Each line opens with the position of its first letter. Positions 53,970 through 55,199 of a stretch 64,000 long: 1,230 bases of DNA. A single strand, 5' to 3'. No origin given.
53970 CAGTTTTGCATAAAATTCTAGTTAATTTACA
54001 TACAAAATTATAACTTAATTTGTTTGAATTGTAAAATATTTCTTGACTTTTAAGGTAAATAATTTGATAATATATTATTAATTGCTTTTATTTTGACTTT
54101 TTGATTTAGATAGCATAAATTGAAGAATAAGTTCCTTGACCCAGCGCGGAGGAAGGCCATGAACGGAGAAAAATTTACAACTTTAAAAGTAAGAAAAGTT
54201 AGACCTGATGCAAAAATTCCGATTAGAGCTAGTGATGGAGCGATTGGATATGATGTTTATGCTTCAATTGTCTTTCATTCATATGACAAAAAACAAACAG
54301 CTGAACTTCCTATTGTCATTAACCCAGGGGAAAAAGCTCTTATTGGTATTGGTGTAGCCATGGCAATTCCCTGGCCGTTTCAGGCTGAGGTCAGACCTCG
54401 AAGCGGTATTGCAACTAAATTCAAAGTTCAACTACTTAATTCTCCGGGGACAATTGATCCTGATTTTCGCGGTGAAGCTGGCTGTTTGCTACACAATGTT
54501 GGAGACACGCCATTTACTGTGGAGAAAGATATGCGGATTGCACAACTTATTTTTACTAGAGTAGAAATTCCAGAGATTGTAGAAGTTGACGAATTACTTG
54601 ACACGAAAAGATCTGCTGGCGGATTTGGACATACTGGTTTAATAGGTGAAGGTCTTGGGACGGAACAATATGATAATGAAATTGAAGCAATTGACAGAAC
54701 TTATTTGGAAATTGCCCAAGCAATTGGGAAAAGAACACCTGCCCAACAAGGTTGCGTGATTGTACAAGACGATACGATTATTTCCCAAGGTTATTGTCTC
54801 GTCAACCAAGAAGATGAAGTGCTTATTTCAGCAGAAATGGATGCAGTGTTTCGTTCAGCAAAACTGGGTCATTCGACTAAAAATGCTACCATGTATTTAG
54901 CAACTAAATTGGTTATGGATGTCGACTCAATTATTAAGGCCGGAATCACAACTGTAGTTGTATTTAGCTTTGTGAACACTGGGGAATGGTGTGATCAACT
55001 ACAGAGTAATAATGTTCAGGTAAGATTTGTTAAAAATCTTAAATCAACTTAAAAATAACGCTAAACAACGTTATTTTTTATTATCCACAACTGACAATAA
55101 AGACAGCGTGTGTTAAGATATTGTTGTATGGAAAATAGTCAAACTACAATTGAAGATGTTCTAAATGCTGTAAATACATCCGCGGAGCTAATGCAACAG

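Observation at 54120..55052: dUTPase fused to a dCMP-deaminase-like domain that has lost all zinc ligands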

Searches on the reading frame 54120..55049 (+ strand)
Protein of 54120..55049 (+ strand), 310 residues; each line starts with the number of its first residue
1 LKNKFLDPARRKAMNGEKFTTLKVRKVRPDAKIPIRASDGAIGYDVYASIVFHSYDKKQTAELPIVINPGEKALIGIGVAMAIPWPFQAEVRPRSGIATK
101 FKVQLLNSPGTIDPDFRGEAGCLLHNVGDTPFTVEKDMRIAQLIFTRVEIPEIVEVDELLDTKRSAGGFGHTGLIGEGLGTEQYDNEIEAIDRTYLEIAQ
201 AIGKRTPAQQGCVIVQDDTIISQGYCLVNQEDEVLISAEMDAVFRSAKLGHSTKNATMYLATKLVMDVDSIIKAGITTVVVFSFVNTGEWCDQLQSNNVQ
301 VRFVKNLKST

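Call 3: search_protein_families(library=pfam, proteins=[window:54120-55049:+], max_evalue=10)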
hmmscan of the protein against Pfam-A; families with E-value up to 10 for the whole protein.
window:54120-55049:+ (310 aa): 4 families
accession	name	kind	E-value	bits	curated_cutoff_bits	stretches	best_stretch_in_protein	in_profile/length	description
PF00692.24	dUTPase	-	2.9e-21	76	22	1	31-173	3-129/129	dUTPase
PF22769.1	DCD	-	1.4e-09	38.6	27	1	62-147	68-152/153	dCTP deaminase-like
PF00383.29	dCMP_cyt_deam_1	-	2.1e-06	28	25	1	196-279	12-98/102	Cytidine and deoxycytidylate deaminase zinc-binding region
PF14437.12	MafB19-deam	-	4.4e-06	27.1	27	1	196-281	11-99/142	MafB19-like deaminase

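Call 4: search_protein_families(library=ncbifam, proteins=[window:54120-55049:+], max_evalue=10)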
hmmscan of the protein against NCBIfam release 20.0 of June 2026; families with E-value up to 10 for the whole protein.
window:54120-55049:+ (310 aa): 8 families
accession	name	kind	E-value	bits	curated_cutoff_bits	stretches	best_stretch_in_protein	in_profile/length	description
NF001862.0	PRK00601.1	equivalog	5.1e-39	133.3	103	1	21-173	7-148/150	dUTP diphosphatase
TIGR00576.1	dut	superfamily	8.6e-39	132.5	102.55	1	22-173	2-142/143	dUTP diphosphatase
TIGR02274.1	dCTP_deam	equivalog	1.9e-07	31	92.8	1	61-151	68-157/180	dCTP deaminase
TIGR02571.1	ComEB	equivalog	1e-06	28.8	219.45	1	215-302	47-136/151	ComE operon protein 2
NF010561.0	PRK13956.1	equivalog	2.9e-05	23.9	223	1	55-173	29-146/147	dUTP diphosphatase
NF002598.0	PRK02253.1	equivalog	0.0098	15.4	130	1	110-149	112-151/167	deoxyuridine 5'-triphosphate nucleotidohydrolase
NF008052.0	PRK10786.1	equivalog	0.033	12.9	500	1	209-262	26-72/367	bifunctional diaminohydroxyphosphoribosylaminopyrimidine deaminase/5-amino-6-(5-phosphoribosylamino)uracil reductase RibD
NF041025.1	antiphage_deaminase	equivalog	0.1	11.5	400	1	236-262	338-365/437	anti-phage dCTP deaminase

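Call 5: find_homologous_proteins(query=window:54120-55049:+)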
Query window:54120-55049:+ (310 aa): 1668 proteins with E <= 0.001 among 3070 candidates; the best 120 are listed.
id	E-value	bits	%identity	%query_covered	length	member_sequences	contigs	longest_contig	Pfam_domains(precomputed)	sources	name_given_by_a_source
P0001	1.1e-202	690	100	100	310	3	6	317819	PF00692.25,PF00383.30,PF22769.2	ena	-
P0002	6.3e-76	273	45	92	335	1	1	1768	PF00692.25,PF00383.30,PF22769.2,PF14437.13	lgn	-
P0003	4.3e-75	271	47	92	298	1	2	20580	PF00692.25,PF00383.30,PF22769.2,PF14437.13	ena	-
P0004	4.6e-75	271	45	92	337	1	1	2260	PF00692.25,PF00383.30,PF22769.2,PF14437.13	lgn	-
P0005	6.4e-75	270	44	92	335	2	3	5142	PF00692.25,PF00383.30,PF22769.2,PF14437.13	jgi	jgi:dUTP pyrophosphatase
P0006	1.8e-73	265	47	92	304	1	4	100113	PF00692.25,PF22769.2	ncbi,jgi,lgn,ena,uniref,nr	ncbi:dUTP diphosphatase [Candidatus Falkowbacteria bacterium CG10_big_fil_rev_8_21_14_0_10_39_11]|un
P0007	3.0e-73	265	44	92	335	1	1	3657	PF00692.25,PF00383.30,PF22769.2,PF14437.13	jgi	jgi:deoxyuridine 5'-triphosphate nucleotidohydrolase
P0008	1.5e-71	259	46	92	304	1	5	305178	PF00692.25,PF00383.30,PF22769.2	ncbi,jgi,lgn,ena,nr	ncbi:TPA: dUTP diphosphatase [Candidatus Falkowbacteria bacterium]|nr:dUTP diphosphatase [Candidatus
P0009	2.7e-71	258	43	92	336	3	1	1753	PF00692.25,PF00383.30,PF22769.2,PF14437.13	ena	-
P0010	3.0e-71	258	43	92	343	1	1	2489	PF00692.25,PF00383.30,PF22769.2,PF14437.13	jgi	jgi:dUTP pyrophosphatase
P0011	3.8e-71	258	46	92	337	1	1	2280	PF00692.25,PF00383.30,PF22769.2,PF14437.13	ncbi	-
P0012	1.7e-70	256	44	92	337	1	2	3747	PF00692.25,PF00383.30,PF22769.2,PF14437.13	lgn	-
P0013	2.6e-70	255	44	92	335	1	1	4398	PF00692.25,PF00383.30,PF22769.2,PF14437.13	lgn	-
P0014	6.5e-70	254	44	92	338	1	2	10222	PF00692.25,PF00383.30,PF22769.2,PF14437.13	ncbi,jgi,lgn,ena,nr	ncbi:dUTP diphosphatase [Patescibacteria group bacterium]|nr:dUTP diphosphatase [Patescibacteria gro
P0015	6.9e-70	254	44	92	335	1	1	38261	PF00692.25,PF00383.30,PF22769.2,PF14437.13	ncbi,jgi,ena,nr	ncbi:dUTP diphosphatase [Patescibacteria group bacterium]|nr:dUTP diphosphatase [Patescibacteria gro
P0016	1.2e-69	253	43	92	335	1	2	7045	PF00692.25,PF00383.30,PF22769.2,PF14437.13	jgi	jgi:deoxyuridine 5'-triphosphate nucleotidohydrolase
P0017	1.5e-69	252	42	92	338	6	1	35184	PF00692.25,PF00383.30,PF22769.2,PF14437.13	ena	-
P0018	2.8e-69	252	42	92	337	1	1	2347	PF00692.25,PF00383.30,PF22769.2,PF14437.13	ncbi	ncbi:MAG: dUTP diphosphatase [Pseudomonadota bacterium]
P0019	3.0e-69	251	44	92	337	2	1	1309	PF00692.25,PF00383.30,PF22769.2,PF14437.13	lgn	-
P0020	7.4e-69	250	43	92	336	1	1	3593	PF00692.25,PF00383.30,PF22769.2,PF14437.13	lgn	-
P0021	8.7e-69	250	43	92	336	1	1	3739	PF00692.25,PF00383.30,PF22769.2,PF14437.13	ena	-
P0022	1.0e-68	250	42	92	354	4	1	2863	PF00692.25,PF00383.30,PF22769.2,PF14437.13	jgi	jgi:dUTP pyrophosphatase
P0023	1.9e-68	249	43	92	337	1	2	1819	PF00692.25,PF00383.30,PF22769.2,PF14437.13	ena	-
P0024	2.5e-68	248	42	92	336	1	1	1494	PF00692.25,PF00383.30,PF22769.2,PF14437.13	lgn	-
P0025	2.7e-68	248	42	94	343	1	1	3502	PF00692.25,PF00383.30,PF22769.2,PF14437.13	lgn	-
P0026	5.0e-68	247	41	92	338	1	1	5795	PF00692.25,PF00383.30,PF22769.2,PF14437.13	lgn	-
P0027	8.4e-68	247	42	92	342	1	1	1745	PF00692.25,PF00383.30,PF22769.2,PF14437.13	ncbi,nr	ncbi:MAG: dUTP diphosphatase [bacterium]|nr:dUTP diphosphatase [bacterium]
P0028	8.9e-68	247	43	92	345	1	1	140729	PF00692.25,PF00383.30,PF22769.2,PF14437.13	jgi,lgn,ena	-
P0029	1.0e-67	246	43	92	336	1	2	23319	PF00692.25,PF00383.30,PF22769.2,PF14437.13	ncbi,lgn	-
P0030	1.6e-67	246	42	92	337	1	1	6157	PF00692.25,PF00383.30,PF22769.2,PF14437.13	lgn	-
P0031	1.7e-67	246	42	91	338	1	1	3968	PF00692.25,PF00383.30,PF22769.2,PF14437.13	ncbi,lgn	-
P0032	2.6e-67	245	52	66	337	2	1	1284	PF00692.25,PF00383.30,PF22769.2,PF14437.13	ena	-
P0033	3.2e-67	245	43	92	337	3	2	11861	PF00692.25,PF00383.30,PF22769.2,PF14437.13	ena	-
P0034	3.7e-67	245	46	93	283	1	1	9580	PF00692.25,PF00383.30,PF22769.2,PF14437.13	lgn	-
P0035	4.1e-67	244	43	92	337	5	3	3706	PF00692.25,PF00383.30,PF22769.2,PF14437.13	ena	-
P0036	4.3e-67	244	41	92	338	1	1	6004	PF00692.25,PF00383.30,PF22769.2,PF14437.13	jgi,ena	-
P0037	4.4e-67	244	45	93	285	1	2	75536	PF00692.25,PF00383.30,PF22769.2,PF14437.13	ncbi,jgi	-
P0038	4.9e-67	244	41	92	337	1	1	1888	PF00692.25,PF00383.30,PF22769.2,PF14437.13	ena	-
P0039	5.8e-67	244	42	92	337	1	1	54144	PF00692.25,PF00383.30,PF22769.2,PF14437.13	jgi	-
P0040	9.5e-67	243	44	93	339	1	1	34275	PF00692.25,PF00383.30,PF22769.2,PF14437.13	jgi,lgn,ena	-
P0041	1.3e-66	243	52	66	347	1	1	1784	PF00692.25,PF00383.30,PF22769.2,PF14437.13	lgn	-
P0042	1.5e-66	243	43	92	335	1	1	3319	PF00692.25,PF00383.30,PF22769.2,PF14437.13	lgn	-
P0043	3.1e-66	242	42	92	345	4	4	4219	PF00692.25,PF00383.30,PF22769.2,PF14437.13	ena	-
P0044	4.4e-66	241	52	66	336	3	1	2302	PF00692.25,PF00383.30,PF22769.2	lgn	-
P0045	4.4e-66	241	40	92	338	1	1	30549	PF00692.25,PF00383.30,PF22769.2,PF14437.13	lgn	-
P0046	4.9e-66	241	48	92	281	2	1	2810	PF00692.25,PF00383.30,PF22769.2,PF14437.13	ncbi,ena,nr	ncbi:MAG: dUTP diphosphatase [Candidatus Omnitrophica bacterium]|nr:dUTP diphosphatase [Candidatus O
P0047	1.5e-65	239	43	92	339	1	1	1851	PF00692.25,PF00383.30,PF22769.2,PF14437.13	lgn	-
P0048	1.6e-65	239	42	92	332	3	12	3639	PF00692.25,PF00383.30,PF22769.2,PF14437.13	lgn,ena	-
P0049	1.6e-65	239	46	92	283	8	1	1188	PF00692.25,PF00383.30,PF22769.2,PF14437.13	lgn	-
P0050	1.7e-65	239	41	92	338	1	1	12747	PF00692.25,PF00383.30,PF22769.2,PF14437.13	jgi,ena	-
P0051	1.7e-65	239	42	93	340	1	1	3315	PF00692.25,PF00383.30,PF22769.2,PF14437.13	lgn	-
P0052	2.1e-65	239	43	93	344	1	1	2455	PF00692.25,PF00383.30,PF22769.2,PF14437.13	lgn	-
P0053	2.9e-65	238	42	92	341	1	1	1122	PF00692.25,PF00383.30,PF22769.2,PF14437.13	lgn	-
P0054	3.6e-65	238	41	92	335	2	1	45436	PF00692.25,PF00383.30,PF22769.2,PF14437.13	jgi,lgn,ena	-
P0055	4.0e-65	238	43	87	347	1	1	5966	PF00692.25,PF00383.30,PF22769.2,PF14437.13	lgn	-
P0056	4.0e-65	238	40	92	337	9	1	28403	PF00692.25,PF00383.30,PF22769.2,PF14437.13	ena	-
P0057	4.2e-65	238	42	92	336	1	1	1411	PF00692.25,PF00383.30,PF22769.2,PF14437.13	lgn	-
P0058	4.6e-65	238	41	92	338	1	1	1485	PF00692.25,PF00383.30,PF22769.2,PF14437.13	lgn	-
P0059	4.7e-65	238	51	65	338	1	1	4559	PF00692.25,PF00383.30,PF22769.2,PF14437.13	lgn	-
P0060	6.1e-65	237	41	92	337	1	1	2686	PF00692.25,PF00383.30,PF22769.2,PF14437.13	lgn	-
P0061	6.8e-65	237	42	92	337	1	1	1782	PF00692.25,PF00383.30,PF22769.2,PF14437.13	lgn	-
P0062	9.3e-65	237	40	94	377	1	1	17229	PF00692.25,PF00383.30,PF22769.2,PF14437.13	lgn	-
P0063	9.9e-65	237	41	90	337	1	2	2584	PF00692.25,PF00383.30,PF22769.2,PF14437.13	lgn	-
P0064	1.0e-64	237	46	92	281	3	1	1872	PF00692.25,PF00383.30,PF22769.2,PF14437.13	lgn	-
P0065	1.5e-64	236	41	92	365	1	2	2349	PF00692.25,PF00383.30,PF22769.2,PF14437.13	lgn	-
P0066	1.6e-64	236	41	92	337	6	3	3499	PF00692.25,PF00383.30,PF22769.2,PF14437.13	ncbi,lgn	ncbi:MAG: dUTP diphosphatase [Patescibacteria group bacterium]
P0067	1.6e-64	236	43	94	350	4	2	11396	PF00692.25,PF00383.30,PF22769.2,PF14437.13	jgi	-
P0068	2.5e-64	235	42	92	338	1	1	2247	PF00692.25,PF00383.30,PF22769.2,PF14437.13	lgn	-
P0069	3.7e-64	235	43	85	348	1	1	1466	PF00692.25,PF00383.30,PF22769.2,PF14437.13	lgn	-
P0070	6.9e-64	234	42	92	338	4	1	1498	PF00692.25,PF00383.30,PF22769.2,PF14437.13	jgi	jgi:dUTP pyrophosphatase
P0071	8.0e-64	234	43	92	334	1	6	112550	PF00692.25,PF00383.30,PF22769.2,PF14437.13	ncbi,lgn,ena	ncbi:MAG: dUTP diphosphatase [Patescibacteria group bacterium]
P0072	8.6e-64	234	50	72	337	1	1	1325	PF00692.25,PF00383.30,PF22769.2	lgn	-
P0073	1.9e-63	232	41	92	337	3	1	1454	PF00692.25,PF00383.30,PF22769.2,PF14437.13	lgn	-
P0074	2.2e-63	232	41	92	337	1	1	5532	PF00692.25,PF00383.30,PF22769.2,PF14437.13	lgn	-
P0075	2.2e-63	232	41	92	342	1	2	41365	PF00692.25,PF00383.30,PF22769.2,PF14437.13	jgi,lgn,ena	-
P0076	3.5e-63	232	49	66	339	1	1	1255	PF00692.25,PF00383.30,PF22769.2,PF14437.13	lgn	-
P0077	4.1e-63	231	42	92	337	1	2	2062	PF00692.25,PF00383.30,PF22769.2,PF14437.13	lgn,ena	-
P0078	5.8e-63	231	43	85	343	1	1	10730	PF00692.25,PF00383.30,PF22769.2,PF14437.13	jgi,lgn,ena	-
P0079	6.6e-63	231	42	91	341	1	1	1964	PF00692.25,PF00383.30,PF22769.2,PF14437.13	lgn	-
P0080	9.2e-63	230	42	93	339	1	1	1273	PF00692.25,PF00383.30,PF22769.2,PF14437.13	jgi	-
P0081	1.2e-62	230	54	69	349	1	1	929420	PF00692.25,PF00383.30,PF22769.2,PF14437.13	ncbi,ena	-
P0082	1.2e-62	230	45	78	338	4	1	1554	PF00692.25,PF00383.30,PF22769.2,PF14437.13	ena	-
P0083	1.7e-62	229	42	91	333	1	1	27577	PF00692.25,PF00383.30,PF22769.2,PF14437.13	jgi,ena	-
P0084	1.7e-62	229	40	92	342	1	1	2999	PF00692.25,PF00383.30,PF22769.2,PF14437.13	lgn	-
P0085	2.0e-62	229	44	92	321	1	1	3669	PF00692.25,PF00383.30,PF22769.2,PF14437.13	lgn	-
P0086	2.6e-62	229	41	92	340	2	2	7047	PF00692.25,PF00383.30,PF22769.2,PF14437.13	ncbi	-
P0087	3.0e-62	229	41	91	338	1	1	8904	PF00692.25,PF00383.30,PF22769.2,PF14437.13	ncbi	-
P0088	3.5e-62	228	41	92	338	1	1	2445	PF00692.25,PF00383.30,PF22769.2,PF14437.13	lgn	-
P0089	5.0e-62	228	42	85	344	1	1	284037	PF00692.25,PF00383.30,PF22769.2,PF14437.13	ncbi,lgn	-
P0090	5.6e-62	228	42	86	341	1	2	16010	PF00692.25,PF00383.30,PF22769.2,PF14437.13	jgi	-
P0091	6.1e-62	227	41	92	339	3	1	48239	PF00692.25,PF00383.30,PF22769.2,PF14437.13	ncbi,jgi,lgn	-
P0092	7.8e-62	227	40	91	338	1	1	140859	PF00692.25,PF00383.30,PF22769.2,PF14437.13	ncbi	-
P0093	8.1e-62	227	43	92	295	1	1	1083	PF00692.25,PF22769.2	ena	-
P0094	1.1e-61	227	42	91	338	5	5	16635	PF00692.25,PF00383.30,PF22769.2,PF14437.13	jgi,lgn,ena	-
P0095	1.3e-61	226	41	91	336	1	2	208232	PF00692.25,PF00383.30,PF22769.2,PF14437.13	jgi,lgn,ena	-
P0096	1.4e-61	226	41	92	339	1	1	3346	PF00692.25,PF00383.30,PF22769.2,PF14437.13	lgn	-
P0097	1.6e-61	226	57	62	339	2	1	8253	PF00692.25,PF00383.30,PF22769.2,PF14437.13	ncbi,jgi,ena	-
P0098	2.6e-61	225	57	61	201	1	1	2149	PF00692.25,PF22769.2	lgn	-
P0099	3.8e-61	225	46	77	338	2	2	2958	PF00692.25,PF00383.30,PF22769.2,PF14437.13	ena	-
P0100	3.8e-61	225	41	92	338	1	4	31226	PF00692.25,PF00383.30,PF22769.2,PF14437.13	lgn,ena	-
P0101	6.5e-61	224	39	92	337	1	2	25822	PF00692.25,PF00383.30,PF22769.2,PF14437.13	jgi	-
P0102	7.7e-61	224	41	88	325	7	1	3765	PF00692.25,PF00383.30,PF22769.2,PF14437.13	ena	-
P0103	7.8e-61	224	42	82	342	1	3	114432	PF00692.25,PF00383.30,PF22769.2,PF14437.13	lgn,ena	-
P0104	8.8e-61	224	42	92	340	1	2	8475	PF00692.25,PF00383.30,PF22769.2,PF14437.13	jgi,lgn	-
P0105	8.8e-61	224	40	92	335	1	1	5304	PF00692.25,PF00383.30,PF22769.2,PF14437.13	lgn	-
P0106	1.2e-60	223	45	92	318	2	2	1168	PF00692.25,PF00383.30,PF22769.2,PF14437.13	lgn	-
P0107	1.6e-60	223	53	62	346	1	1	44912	PF00692.25,PF00383.30,PF22769.2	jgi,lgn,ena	-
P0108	1.9e-60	223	40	92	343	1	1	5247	PF00692.25,PF00383.30,PF22769.2,PF14437.13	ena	-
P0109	2.0e-60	223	48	66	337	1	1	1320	PF00692.25,PF00383.30,PF22769.2,PF14437.13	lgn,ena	-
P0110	3.1e-60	222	39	85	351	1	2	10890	PF00692.25,PF00383.30,PF22769.2,PF14437.13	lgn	-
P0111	3.5e-60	222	40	91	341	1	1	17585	PF00692.25,PF00383.30,PF22769.2,PF14437.13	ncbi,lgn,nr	ncbi:MAG: dUTP diphosphatase [Candidatus Parcubacteria bacterium]|nr:dUTP diphosphatase [Candidatus 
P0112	4.8e-60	221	39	91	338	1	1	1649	PF00692.25,PF00383.30,PF22769.2,PF14437.13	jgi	jgi:deoxyuridine 5'-triphosphate nucleotidohydrolase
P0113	5.2e-60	221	39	95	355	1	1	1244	PF00692.25,PF00383.30,PF22769.2,PF14437.13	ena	-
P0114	5.5e-60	221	42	92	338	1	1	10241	PF00692.25,PF00383.30,PF22769.2,PF14437.13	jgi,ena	-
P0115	7.1e-60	221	55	62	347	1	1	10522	PF00692.25,PF00383.30,PF22769.2,PF14437.13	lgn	-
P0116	8.9e-60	220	44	92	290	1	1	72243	PF00692.25,PF22769.2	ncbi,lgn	-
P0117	9.2e-60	220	43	91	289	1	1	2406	PF00692.25,PF22769.2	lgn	-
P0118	1.6e-59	220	44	78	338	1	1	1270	PF00692.25,PF00383.30,PF22769.2,PF14437.13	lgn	-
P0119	2.3e-59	219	40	92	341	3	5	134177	PF00692.25,PF00383.30,PF22769.2,PF14437.13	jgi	-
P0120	3.2e-59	219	54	61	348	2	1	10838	PF00692.25,PF00383.30,PF22769.2,PF14437.13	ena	-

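Call 18: find_related_loci(query=A1, collection=genome_contigs, flank=6000)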
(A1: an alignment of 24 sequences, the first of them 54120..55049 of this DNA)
Query A1 (310 aa) in genome_contigs; peptide patterns used: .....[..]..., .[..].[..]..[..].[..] (x = any residue, [..] = any of these).
525 stretches matched a pattern; 490 encode a relative of the query (tblastn E <= 1e-3); the best 80 are kept; 80 distinct loci.
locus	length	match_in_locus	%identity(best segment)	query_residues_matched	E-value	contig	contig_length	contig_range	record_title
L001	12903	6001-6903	46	19-303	1e-79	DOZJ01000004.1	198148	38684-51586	MAG TPA_asm: Candidatus Falkowbacteria bacterium isolate UBA11705 contig_336, whole genome shotgun sequence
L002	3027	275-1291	45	17-305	4e-80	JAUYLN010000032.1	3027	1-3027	MAG: bacterium isolate C24_metabat.bin.36 C24_k141_812354, whole genome shotgun sequence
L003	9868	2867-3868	43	21-305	8e-79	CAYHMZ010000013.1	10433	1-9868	MAG TPA_asm: uncultured Candidatus Saccharibacteria bacterium isolate ERP119705_co13_640 genome assembly, contig: NODE_8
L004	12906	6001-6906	47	19-304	2e-80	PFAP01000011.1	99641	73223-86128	MAG: Candidatus Falkowbacteria bacterium CG10_big_fil_rev_8_21_14_0_10_39_11 CG10_8_21_14_0.10_scaffold_91_c, whole geno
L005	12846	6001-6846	45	18-304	2e-74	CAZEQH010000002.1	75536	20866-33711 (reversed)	MAG TPA_asm: uncultured Candidatus Saccharibacteria bacterium isolate binchicken_co151_87 genome assembly, contig: NODE_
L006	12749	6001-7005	43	22-305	2e-74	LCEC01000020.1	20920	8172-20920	MAG: Parcubacteria group bacterium GW2011_GWB1_42_6 UV34_C0020, whole genome shotgun sequence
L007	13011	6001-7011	42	10-305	1e-71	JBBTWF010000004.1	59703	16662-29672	MAG: Patescibacteria group bacterium isolate H41-bin263_1 H41_bin263_1_000000000004, whole genome shotgun sequence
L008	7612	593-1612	43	16-305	5e-71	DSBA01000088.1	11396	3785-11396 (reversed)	MAG TPA_asm: Candidatus Uhrbacteria bacterium isolate SpSt-1161 Ga0129302_1003197, whole genome shotgun sequence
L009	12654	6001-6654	54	17-230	7e-69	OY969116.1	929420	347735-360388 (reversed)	MAG: uncultured Candidatus Berkelbacteria bacterium isolate MFD04408.bin.c.6 genome assembly, chromosome: 1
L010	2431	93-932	42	21-305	3e-70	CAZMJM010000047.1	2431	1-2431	MAG TPA_asm: uncultured Candidatus Saccharibacteria bacterium isolate binchicken_co150_123 genome assembly, contig: NODE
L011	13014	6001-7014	43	10-305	1e-68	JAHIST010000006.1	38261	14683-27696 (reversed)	MAG: Patescibacteria group bacterium isolate MM_PC_MetaG.mb.188 MM_PC_MetaG.mb.188_k141_195705, whole genome shotgun seq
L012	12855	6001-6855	44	22-305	1e-66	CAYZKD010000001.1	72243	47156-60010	MAG TPA_asm: uncultured Candidatus Saccharibacteria bacterium isolate SRP141376_co1_334 genome assembly, contig: NODE_95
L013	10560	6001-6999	40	24-305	3e-66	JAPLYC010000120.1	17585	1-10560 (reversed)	MAG: Candidatus Parcubacteria bacterium isolate LacPavin_0920_SED3_MAG_40_21 LacPavin_0920_SED3_scaffold_771263, whole g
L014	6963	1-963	40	36-305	2e-65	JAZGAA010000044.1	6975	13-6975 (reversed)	MAG: Candidatus Paceibacterota bacterium isolate SCS1bin.15 SCS1bin.15_44, whole genome shotgun sequence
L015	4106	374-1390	41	17-305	2e-65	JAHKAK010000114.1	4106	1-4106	MAG: Patescibacteria group bacterium isolate Undefined_mixed_planktonic.mb.35 Undefined_mixed_pl.mb.35_k141_1370460, who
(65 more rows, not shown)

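Call 20: find_encoding_contigs(protein=P0001, flank=3000, max_places=6)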
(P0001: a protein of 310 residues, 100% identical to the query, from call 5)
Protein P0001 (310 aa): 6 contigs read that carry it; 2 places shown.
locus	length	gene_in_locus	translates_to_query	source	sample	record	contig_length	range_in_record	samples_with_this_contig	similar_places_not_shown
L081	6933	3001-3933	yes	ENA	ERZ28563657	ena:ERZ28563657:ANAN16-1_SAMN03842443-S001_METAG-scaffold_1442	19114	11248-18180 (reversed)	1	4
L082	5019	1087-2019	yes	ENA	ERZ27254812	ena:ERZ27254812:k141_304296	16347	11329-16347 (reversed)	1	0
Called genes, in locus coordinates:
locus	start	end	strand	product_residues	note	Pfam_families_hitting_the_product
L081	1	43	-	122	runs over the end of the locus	-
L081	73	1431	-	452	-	PF01336:tRNA_anti-codon, PF00152:tRNA-synt_2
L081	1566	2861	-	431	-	PF01336:tRNA_anti-codon, PF00152:tRNA-synt_2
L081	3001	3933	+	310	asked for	PF22769:DCD, PF00692:dUTPase, PF00383:dCMP_cyt_deam_1 (weak)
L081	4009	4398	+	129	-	-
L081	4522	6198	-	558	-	-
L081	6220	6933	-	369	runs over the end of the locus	PF05175:MTS (faint), PF02353:CMAS, PF13489:Methyltransf_23, PF01728:FtsJ (weak), PF08241:Methyltransf_11, PF08242:Methyltransf_12, PF13649:Methyltransf_25, PF13847:Methyltransf_31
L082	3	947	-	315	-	?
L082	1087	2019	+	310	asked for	PF22769:DCD, PF00692:dUTPase, PF00383:dCMP_cyt_deam_1 (weak)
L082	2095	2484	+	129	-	-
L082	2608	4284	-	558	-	-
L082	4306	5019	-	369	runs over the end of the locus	PF05175:MTS (faint), PF02353:CMAS, PF13489:Methyltransf_23, PF01728:FtsJ (weak), PF08241:Methyltransf_11, PF08242:Methyltransf_12, PF13649:Methyltransf_25, PF13847:Methyltransf_31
